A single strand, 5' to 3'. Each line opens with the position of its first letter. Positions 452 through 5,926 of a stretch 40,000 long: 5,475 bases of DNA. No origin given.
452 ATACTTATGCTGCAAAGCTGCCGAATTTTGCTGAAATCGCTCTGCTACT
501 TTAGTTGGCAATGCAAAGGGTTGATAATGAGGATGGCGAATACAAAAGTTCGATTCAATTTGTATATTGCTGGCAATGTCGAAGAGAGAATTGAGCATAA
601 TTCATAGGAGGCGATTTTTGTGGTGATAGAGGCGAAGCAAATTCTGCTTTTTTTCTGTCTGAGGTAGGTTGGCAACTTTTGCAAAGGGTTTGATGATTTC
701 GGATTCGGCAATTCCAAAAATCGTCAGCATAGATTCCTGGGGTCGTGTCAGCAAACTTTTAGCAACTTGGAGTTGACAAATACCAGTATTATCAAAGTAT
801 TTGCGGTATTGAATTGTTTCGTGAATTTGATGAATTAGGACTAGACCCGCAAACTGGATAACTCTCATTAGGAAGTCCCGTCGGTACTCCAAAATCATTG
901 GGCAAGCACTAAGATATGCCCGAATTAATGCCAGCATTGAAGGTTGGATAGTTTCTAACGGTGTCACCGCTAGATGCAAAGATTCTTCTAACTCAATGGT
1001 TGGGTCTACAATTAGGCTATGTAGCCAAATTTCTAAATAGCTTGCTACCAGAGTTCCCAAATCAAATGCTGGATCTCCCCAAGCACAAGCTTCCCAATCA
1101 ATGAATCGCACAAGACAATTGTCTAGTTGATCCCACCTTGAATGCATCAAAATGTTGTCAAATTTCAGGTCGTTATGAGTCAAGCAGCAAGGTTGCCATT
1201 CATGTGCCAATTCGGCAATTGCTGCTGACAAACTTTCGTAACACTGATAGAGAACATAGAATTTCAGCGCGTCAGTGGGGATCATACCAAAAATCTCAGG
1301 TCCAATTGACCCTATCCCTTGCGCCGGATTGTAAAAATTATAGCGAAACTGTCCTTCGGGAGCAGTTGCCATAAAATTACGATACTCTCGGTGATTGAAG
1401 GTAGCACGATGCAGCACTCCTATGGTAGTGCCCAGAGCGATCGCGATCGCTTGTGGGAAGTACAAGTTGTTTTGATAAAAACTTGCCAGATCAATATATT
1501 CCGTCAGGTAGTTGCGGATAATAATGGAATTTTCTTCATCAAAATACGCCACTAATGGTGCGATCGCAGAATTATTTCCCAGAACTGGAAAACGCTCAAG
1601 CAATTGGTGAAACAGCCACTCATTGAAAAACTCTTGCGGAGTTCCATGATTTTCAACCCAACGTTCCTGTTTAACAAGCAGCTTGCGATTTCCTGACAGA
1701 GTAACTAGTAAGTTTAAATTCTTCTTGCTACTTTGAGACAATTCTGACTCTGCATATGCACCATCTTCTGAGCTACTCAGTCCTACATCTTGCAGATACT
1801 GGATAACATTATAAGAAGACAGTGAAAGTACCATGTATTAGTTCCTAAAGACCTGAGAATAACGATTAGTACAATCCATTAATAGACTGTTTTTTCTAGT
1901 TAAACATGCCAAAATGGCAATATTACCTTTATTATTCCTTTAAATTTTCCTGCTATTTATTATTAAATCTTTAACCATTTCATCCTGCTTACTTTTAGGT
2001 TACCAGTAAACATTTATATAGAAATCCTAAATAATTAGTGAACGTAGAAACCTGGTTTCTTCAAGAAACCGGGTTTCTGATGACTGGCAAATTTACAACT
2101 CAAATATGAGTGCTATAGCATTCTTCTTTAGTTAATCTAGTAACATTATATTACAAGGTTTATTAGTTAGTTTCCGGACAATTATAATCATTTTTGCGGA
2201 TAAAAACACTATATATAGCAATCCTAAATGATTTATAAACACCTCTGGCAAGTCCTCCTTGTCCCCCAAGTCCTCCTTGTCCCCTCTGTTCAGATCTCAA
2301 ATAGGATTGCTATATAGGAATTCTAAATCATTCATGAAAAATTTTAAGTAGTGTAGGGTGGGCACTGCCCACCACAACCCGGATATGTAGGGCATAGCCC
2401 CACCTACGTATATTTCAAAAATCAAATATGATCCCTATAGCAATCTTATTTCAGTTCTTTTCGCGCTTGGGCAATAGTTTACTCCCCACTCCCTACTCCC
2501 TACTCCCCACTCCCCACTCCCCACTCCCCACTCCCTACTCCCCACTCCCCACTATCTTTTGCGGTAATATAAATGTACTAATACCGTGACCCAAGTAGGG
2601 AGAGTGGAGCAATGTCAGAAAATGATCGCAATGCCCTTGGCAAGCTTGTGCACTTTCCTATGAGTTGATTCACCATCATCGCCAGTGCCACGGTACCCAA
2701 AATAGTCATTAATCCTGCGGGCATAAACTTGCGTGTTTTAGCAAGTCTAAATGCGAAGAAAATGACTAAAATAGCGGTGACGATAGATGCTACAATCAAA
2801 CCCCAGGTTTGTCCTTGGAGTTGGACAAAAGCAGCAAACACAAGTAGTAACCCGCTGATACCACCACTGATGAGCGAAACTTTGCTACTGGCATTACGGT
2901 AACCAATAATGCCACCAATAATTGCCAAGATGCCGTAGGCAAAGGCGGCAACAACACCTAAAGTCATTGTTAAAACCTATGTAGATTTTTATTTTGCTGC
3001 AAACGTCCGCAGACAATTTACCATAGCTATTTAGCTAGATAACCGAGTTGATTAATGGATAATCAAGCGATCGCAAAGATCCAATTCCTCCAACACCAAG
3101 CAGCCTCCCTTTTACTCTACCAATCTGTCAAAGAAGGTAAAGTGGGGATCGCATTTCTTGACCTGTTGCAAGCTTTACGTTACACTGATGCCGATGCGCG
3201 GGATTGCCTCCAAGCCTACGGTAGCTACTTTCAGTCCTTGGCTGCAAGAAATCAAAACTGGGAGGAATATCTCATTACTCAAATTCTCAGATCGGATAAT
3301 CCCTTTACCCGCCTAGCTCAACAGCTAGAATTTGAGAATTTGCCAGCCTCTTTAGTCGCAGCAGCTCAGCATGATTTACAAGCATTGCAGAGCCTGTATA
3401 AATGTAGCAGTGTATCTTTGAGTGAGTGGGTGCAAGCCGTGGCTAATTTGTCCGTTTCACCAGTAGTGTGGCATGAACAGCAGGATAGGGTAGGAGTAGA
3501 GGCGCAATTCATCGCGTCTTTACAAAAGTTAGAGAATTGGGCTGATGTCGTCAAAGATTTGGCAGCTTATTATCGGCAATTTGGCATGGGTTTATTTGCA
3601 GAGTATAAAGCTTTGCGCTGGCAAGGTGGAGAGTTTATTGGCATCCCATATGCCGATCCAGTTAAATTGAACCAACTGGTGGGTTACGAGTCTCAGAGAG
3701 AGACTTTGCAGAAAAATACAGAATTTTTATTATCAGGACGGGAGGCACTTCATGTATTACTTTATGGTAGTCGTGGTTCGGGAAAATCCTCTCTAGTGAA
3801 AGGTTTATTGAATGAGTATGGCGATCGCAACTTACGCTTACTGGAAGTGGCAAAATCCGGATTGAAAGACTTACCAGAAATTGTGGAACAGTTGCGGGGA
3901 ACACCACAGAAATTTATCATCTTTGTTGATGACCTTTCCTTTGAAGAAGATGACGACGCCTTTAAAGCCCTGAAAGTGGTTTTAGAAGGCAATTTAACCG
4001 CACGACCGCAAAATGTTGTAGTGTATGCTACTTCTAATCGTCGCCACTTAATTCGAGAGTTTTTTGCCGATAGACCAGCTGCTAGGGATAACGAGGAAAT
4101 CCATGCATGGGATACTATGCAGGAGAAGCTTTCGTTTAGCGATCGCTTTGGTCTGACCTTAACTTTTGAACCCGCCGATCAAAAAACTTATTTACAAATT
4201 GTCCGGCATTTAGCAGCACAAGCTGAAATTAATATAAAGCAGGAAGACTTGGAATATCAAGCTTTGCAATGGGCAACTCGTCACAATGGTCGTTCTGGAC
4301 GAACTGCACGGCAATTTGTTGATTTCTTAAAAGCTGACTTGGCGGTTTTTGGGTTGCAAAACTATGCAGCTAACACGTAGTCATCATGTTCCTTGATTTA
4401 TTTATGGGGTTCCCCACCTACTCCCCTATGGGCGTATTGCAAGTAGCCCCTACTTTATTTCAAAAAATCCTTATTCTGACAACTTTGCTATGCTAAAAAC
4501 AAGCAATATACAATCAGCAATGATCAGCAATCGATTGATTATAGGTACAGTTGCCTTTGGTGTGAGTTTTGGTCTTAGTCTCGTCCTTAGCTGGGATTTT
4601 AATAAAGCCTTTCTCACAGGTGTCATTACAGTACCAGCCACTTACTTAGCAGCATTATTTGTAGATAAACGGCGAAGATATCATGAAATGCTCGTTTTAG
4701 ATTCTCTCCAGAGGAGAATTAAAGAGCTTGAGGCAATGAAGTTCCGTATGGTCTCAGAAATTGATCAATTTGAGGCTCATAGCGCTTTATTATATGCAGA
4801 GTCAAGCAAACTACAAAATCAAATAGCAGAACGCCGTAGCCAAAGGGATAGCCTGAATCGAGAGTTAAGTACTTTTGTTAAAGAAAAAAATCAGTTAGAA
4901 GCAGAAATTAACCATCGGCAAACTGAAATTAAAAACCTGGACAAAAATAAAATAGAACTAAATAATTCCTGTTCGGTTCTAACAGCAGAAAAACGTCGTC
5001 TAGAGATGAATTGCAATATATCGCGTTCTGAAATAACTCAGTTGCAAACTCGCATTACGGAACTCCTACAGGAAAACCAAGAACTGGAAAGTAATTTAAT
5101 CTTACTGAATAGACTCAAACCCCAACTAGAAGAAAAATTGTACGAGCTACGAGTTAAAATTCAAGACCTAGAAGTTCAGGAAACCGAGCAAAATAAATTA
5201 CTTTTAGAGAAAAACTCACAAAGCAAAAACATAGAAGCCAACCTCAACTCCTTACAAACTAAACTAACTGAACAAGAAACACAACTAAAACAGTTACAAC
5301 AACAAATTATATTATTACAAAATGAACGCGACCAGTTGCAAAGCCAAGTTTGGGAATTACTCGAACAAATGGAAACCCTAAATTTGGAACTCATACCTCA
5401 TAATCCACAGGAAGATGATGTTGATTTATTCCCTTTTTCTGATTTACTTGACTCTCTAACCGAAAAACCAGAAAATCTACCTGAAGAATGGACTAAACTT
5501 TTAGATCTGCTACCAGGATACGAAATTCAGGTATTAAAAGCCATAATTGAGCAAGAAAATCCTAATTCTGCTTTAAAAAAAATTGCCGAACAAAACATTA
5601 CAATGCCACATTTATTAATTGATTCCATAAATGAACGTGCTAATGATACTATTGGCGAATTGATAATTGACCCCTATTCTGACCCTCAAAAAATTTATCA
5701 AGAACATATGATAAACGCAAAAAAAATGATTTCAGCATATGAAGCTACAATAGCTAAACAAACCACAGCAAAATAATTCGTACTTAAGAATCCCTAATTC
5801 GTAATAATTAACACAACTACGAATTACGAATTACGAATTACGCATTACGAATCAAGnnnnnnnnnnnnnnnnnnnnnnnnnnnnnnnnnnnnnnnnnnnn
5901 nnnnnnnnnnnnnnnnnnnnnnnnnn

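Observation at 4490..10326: Shango-like three-gene set with an atypical TerB component, split by a 0.9-kb insertion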

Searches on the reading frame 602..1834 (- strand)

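Call 25: search_protein_families(library=pfam, proteins=[window:602-1834:-], max_evalue=0.01)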
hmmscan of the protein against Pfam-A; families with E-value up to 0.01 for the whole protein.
window:602-1834:- (410 aa): 4 families
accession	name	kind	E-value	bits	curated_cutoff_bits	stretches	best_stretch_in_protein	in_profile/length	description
PF01636.29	APH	-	2e-11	44.6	23.2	1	75-268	43-214/239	Phosphotransferase enzyme family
PF01633.27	Choline_kinase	-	5.1e-05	23.2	29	1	190-261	139-202/300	Choline/ethanolamine kinase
PF02958.26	EcKL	-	8.3e-05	22.5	22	1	211-265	210-263/294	Ecdysteroid kinase-like family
PF06293.20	Kdo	-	9.9e-05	22.3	21.3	0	101-150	90-143/207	Lipopolysaccharide kinase (Kdo/WaaP) family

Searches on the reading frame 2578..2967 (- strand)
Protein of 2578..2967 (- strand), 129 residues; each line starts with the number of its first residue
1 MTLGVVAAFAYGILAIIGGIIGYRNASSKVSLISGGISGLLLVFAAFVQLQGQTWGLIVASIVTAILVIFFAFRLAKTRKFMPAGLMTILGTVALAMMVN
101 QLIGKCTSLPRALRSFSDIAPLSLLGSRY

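Call 25: search_protein_families(library=pfam, proteins=[window:2578-2967:-], max_evalue=0.01)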
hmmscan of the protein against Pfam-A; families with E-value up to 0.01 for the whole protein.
window:2578-2967:- (129 aa): 2 families
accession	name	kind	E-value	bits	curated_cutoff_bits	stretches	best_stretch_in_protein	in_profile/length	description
PF03647.18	Tmemb_14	-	1.6e-22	80.5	24.8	1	8-97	2-91/92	Transmembrane proteins 14C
PF03419.18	Peptidase_U4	-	0.0049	16.7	28.4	1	11-102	16-106/284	Sporulation factor SpoIIGA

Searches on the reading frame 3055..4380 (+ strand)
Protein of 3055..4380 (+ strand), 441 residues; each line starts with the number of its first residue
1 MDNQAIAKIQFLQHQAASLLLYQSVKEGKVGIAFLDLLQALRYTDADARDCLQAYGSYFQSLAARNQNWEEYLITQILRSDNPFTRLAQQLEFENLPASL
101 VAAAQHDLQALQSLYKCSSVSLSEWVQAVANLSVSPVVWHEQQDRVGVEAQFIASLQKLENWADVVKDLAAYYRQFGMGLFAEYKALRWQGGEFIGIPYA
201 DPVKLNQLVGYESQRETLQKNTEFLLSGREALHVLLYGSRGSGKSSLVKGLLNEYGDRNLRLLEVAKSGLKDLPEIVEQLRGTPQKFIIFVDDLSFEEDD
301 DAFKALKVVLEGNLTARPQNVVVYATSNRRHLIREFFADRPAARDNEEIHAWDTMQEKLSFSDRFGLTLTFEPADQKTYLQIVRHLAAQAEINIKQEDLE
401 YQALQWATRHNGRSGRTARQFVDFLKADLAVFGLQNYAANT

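Call 7: search_protein_families(library=pfam, proteins=[window:3055-4380:+], max_evalue=0.1)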
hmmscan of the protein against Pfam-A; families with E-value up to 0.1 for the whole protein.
window:3055-4380:+ (441 aa): 17 families
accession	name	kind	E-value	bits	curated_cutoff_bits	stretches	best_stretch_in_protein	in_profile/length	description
PF05673.19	DUF815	-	1e-96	323.4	23.8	1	183-427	2-247/249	Protein of unknown function (DUF815)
PF00004.35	AAA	-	6.3e-06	27.1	21.2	1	234-335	1-116/131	ATPase family associated with various cellular activities (AAA)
PF13191.12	AAA_16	-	4.3e-05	24.5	32.6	1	207-263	1-56/167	AAA ATPase domain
PF13173.12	AAA_14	-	0.00029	21.3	27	1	234-335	5-106/129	AAA domain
PF20720.3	nSTAND3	-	0.00029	21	27.2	1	233-294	19-74/155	Novel STAND NTPase 3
PF07693.20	KAP_NTPase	-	0.00044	20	20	1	229-317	18-82/293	KAP family P-loop domain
PF12775.13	AAA_7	-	0.00068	19.6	25.8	1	229-262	31-64/181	P-loop containing dynein motor region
PF10412.15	TrwB_AAD_bind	-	0.0032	16.8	20.5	0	228-260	12-44/387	Type IV secretion-system coupling protein DNA-binding domain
PF13401.12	AAA_22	-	0.0047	17.7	27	1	230-281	4-59/130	AAA domain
PF13671.12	AAA_33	-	0.0055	17.5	27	1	234-337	2-89/143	AAA domain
PF01637.24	ATPase_2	-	0.013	15.8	33.2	0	225-257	14-46/225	ATPase domain predominantly from Archaea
PF25201.1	nSTAND6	-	0.062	13.8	27.7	0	232-265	19-52/148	Novel STAND NTPase 6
PF05496.18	RuvB_N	-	0.065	13.4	27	0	202-293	3-92/159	Holliday junction DNA helicase RuvB P-loop domain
PF02367.23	TsaE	-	0.069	13.5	26.6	0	216-256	6-46/128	Threonylcarbamoyl adenosine biosynthesis protein TsaE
PF13555.12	AAA_29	-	0.083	13.1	27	0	233-248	24-39/61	P-loop containing region of AAA domain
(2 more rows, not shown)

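Call 8: search_protein_families(library=padloc, proteins=[window:3055-4380:+], max_evalue=0.1)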
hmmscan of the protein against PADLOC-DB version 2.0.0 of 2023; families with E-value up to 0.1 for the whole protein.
window:3055-4380:+ (441 aa): 3 families
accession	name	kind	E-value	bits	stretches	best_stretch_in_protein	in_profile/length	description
PDLC04140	mad8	-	2.8e-05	21.8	1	230-355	26-132/314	mads_8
PDLC04476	PDC-M16A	-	0.0029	14.1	1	212-269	7-63/691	-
PDLC05029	PDC-S49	-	0.015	12.1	1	233-277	25-69/619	-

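Call 12: search_protein_families(library=ncbifam, proteins=[window:3055-4380:+], max_evalue=0.1)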
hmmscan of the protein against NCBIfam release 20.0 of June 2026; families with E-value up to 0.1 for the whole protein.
window:3055-4380:+ (441 aa): 13 families
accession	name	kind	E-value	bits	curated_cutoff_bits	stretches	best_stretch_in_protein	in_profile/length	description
NF003229.0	PRK04195.1-5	equivalog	9.7e-05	21.2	280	1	202-272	13-82/413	replication factor C large subunit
TIGR03420.1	DnaA_homol_Hda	equivalog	0.00011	21.8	194.8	1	207-302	16-107/226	DnaA regulatory inactivator Hda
TIGR02928.1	TIGR02928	subfamily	0.00013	21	181.3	1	206-254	15-63/366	orc1/cdc6 family replication initiation protein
NF003230.0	PRK04195.1-6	equivalog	0.00017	20.4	441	1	202-257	10-65/494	replication factor C large subunit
NF003226.0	PRK04195.1-1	equivalog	0.00081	18.4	588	1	202-278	10-87/405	replication factor C large subunit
NF000868.0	PRK00080.1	equivalog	0.0024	16.8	282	0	202-293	21-110/330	Holliday junction branch migration DNA helicase RuvB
TIGR00635.1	ruvB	equivalog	0.0046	16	299.05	0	205-293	3-89/305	Holliday junction branch migration DNA helicase RuvB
TIGR00150.1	T6A_YjeE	equivalog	0.0074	16.1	60.1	1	218-256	9-47/135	tRNA (adenosine(37)-N6)-threonylcarbamoyltransferase complex ATPase subunit type 1 TsaE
NF009067.0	PRK12402.1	equivalog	0.011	14.7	317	0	202-258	11-64/340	replication factor C small subunit 2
NF000355.4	ribo_prot_ABC_F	equivalog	0.024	13.5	380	1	211-255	321-363/499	ribosomal protection-like ABC-F family protein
NF047389.1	ATPase_Sll1717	subfamily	0.051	12.7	75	0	233-271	31-67/454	P-loop ATPase, Sll1717 family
NF000167.2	ABCF_Lsa_all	exception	0.052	12.5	750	0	215-258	321-362/492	Lsa family ABC-F type ribosomal protection protein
NF008868.0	PRK11903.1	equivalog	0.081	11.5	444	0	180-251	4-76/521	3,4-dehydroadipyl-CoA semialdehyde dehydrogenase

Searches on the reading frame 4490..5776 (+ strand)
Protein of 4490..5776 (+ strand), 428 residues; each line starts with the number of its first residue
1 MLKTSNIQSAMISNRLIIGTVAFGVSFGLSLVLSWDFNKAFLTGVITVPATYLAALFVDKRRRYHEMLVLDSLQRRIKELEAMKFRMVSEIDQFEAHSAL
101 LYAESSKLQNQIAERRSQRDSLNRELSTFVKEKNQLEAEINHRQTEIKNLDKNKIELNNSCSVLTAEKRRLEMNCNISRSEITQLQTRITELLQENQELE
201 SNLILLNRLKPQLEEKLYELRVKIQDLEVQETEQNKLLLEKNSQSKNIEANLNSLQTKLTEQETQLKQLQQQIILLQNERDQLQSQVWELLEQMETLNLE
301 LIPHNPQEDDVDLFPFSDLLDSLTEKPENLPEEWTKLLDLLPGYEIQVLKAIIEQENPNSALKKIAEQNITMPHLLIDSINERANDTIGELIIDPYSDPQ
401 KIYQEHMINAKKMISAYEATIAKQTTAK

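Call 7: search_protein_families(library=pfam, proteins=[window:4490-5776:+], max_evalue=0.1)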
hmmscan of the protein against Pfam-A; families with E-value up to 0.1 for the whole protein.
window:4490-5776:+ (428 aa): 11 families
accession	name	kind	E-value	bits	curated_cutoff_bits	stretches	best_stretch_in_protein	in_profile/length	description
PF15615.11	TerB_C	-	1.3e-15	58.3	26.3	1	256-407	7-144/148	TerB-C domain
PF10473.14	CENP-F_leu_zip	-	2.8e-07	31.1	34.5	2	71-173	20-122/140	Leucine-rich repeats of kinetochore protein Cenp-F/LEK1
PF04102.17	SlyX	-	0.0018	19.3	30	1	249-302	2-55/67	SlyX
PF17675.6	APG6_N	-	0.0035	18.2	45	1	68-170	9-113/132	Apg6 coiled-coil region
PF25078.1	DUF7801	-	0.0035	18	33.2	0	141-233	55-148/155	Domain of unknown function (DUF7801)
PF25764.1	KIF21A_4th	-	0.018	15.2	33.1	0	134-249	31-138/183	KIF21A-like domain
PF08614.16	ATG16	-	0.022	15.4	33.7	1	74-201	28-165/200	Autophagy protein 16 (ATG16)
PF04508.17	Pox_A_type_inc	-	0.035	14.4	21.4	0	181-192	2-13/23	Viral A-type inclusion protein repeat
PF11559.13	ADIP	-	0.039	14.5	34.3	0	71-150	55-145/151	Afadin- and alpha -actinin-Binding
PF12325.13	TMF_TATA_bd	-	0.058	14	29.1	0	249-298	11-60/115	TATA element modulatory factor 1 TATA binding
PF19220.6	Rod_CreS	-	0.082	12.4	100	0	70-165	29-124/359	Crescentin, rod domain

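Call 8: search_protein_families(library=padloc, proteins=[window:4490-5776:+], max_evalue=0.1)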
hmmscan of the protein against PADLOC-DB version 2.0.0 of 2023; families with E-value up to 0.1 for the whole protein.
window:4490-5776:+ (428 aa): 15 families
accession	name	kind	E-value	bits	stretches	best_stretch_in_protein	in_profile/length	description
PDLC03958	SngA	-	9.1e-14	49.9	1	103-413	230-526/528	-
PDLC00580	JetC3|JetC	-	6.4e-10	35.9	1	66-320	240-487/1068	DUF3584 domain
PDLC03865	LmuB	-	2.6e-06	23.9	1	73-369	549-815/1007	-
PDLC00581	JetC3|JetC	-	9e-06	21.8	1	103-285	402-583/1473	DUF3584 domain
PDLC00582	JetC3|JetC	-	0.00012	18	1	60-285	358-577/1472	DUF3584 domain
PDLC00519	JetC1|JetC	-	0.00048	16.4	1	70-321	233-486/1097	DUF3584 domain; MukB-like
PDLC00553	JetC2|JetC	-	0.0022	13.9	1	74-297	744-964/1361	DUF3584 domain; MukB-like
PDLC03868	LmuB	-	0.0037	13.6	1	87-287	281-482/1035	-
PDLC00512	JetC1|JetC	-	0.0095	12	1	169-298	630-758/1123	DUF3584 domain; MukB-like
PDLC03924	MkoC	-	0.011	11.8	1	102-296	403-577/1136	-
PDLC00514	JetC1|JetC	-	0.015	11.2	0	134-201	301-368/1117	DUF3584 domain; MukB-like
PDLC00550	JetC2|JetC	-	0.018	10.8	1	56-299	264-502/1355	DUF3584 domain; MukB-like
PDLC02756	PbeC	-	0.036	11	1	72-290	211-424/643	PbeC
PDLC00006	DruC1|DruC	-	0.078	9.4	0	90-231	169-323/626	Unknown function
PDLC00507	JetC1|JetC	-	0.087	9.1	0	83-364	220-494/1215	DUF3584 domain; MukB-like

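Call 12: search_protein_families(library=ncbifam, proteins=[window:4490-5776:+], max_evalue=0.1)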
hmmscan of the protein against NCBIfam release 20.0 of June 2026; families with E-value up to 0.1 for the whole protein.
window:4490-5776:+ (428 aa): 13 families
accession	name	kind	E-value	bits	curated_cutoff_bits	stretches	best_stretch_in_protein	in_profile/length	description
TIGR02168.1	SMC_prok_B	equivalog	1.1e-12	46.6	567.35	1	81-298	211-427/1181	chromosome segregation protein SMC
TIGR02169.1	SMC_prok_A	equivalog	1.9e-10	39.1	729.4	1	70-301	677-913/1165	chromosome segregation protein SMC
NF045487.1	ASRP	equivalog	2.3e-07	29.8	300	2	180-342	118-273/593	archaea-specific SMC-related protein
TIGR04523.1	Mplasa_alph_rch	subfamily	3.4e-07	28.6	270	1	73-298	73-301/745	helix-rich protein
NF002572.0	PRK02224.1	equivalog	1.6e-05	23.5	1087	1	76-293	249-689/888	DNA double-strand break repair ATPase Rad50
NF003034.1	PRK03918.1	equivalog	8.8e-05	20.7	700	1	66-307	153-387/878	DNA double-strand break repair ATPase Rad50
NF045780.1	TrlF_fam_ATP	equivalog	0.00019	20.3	350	1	103-327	470-710/944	TrlF family AAA-like ATPase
NF043058.1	T4SS_LegC2C7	subfamily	0.0019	17.3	350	1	72-160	214-303/348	LegC2/C7 family Dot/Icm T4SS effector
TIGR04211.1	SH3_and_anchor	equivalog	0.003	17.2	65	0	211-303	62-157/198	TIGR04211 family SH3 domain-containing protein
NF052326.1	anti_RE_DarA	equivalog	0.0064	15.1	350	1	81-170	208-297/654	antirestriction phage head protein DarA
NF041035.1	Rad50_Halo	equivalog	0.062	11.6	1000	1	69-273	242-442/883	DNA double-strand break repair ATPase Rad50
NF041751.2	sbcc_Staph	equivalog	0.065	11.2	920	1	89-287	431-637/1007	exonuclease subunit SbcC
NF006543.0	PRK09039.1-2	equivalog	0.068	13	305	0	224-298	56-130/350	peptidoglycan -binding protein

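Call 14: find_homologous_proteins(query=window:4490-5776:+, max_evalue=0.001)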
Query window:4490-5776:+ (428 aa): 664 proteins with E <= 0.001 among 8000 candidates; the best 120 are listed.
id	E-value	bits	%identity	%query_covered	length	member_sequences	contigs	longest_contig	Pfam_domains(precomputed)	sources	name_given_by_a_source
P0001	1.4e-203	694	79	100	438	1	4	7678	PF15615.12,PF07888.17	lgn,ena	-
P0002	3.4e-203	693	79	100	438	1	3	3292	PF15615.12,PF07888.17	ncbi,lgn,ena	-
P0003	2.7e-202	690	78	100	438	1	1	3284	PF15615.12,PF10473.15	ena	-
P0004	6.7e-202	689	78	100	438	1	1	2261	PF15615.12,PF10473.15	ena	-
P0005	1.1e-201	688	78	100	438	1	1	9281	PF15615.12,PF10473.15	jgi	-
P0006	1.3e-201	688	78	100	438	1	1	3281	PF15615.12,PF07888.17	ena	-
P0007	1.6e-195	668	76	100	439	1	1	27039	PF23649.2,PF15615.12,PF10473.15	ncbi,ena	-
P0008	2.1e-193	661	75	100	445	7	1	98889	PF15615.12,PF10473.15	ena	-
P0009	1.1e-192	658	75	100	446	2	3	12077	PF13863.12,PF15615.12,PF10473.15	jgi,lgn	-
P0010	2.5e-189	647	74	100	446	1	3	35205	PF12325.14,PF23649.2,PF24161.2,PF15615.12,PF10473.15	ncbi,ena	-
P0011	5.4e-189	646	74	100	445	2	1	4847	PF15615.12,PF10473.15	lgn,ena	-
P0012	1.4e-174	599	69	100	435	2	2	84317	PF28175.1,PF15615.12,PF10473.15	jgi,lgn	jgi:DNA repair exonuclease SbcCD ATPase subunit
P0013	4.1e-174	597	68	100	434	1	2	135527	PF15615.12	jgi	jgi:chromosome segregation ATPase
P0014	2.3e-173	595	69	100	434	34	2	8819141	PF25994.1,PF23649.2,PF15615.12,PF10473.15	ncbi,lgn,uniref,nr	ncbi:hypothetical protein SAMD00079811_15150 [Scytonema sp. HK-05]|uniref:tellurite resistance TerB 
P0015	2.7e-173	595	69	99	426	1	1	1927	PF24161.2,PF15615.12,PF10473.15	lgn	-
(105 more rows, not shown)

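Call 52: predict_structure(alignment_id=A1)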
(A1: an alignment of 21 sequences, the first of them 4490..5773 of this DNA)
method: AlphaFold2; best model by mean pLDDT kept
length: 428 residues; sequences in the alignment: 21
mean_pLDDT: 78.7   pTM: 0.28
mean pLDDT of the five models: 78.7, 77.2, 71.3, 69.5, 65.9
residues with pLDDT >= 90: 178; 70-90: 139; 50-70: 49; < 50: 62
segments of 3 or more residues with pLDDT < 50: 1-16, 52-57, 294-328
pLDDT, mean of each block of 10 residues (from residue 1): 37 47 54 55 58 50 71 87 92 95 96 96 96 97 97 96 96 97 97 96 94 94 95 93 91 90 86 82 74 41 35 34 41 85 88 84 85 86 86 79 84 86 61
secondary structure, 60 per line:
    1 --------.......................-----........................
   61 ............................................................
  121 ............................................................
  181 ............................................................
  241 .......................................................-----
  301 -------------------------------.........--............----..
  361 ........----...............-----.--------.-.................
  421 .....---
elements in order: H9-31 H37-295 H332-340 H343-354 H359-368 H373-387 H404-425
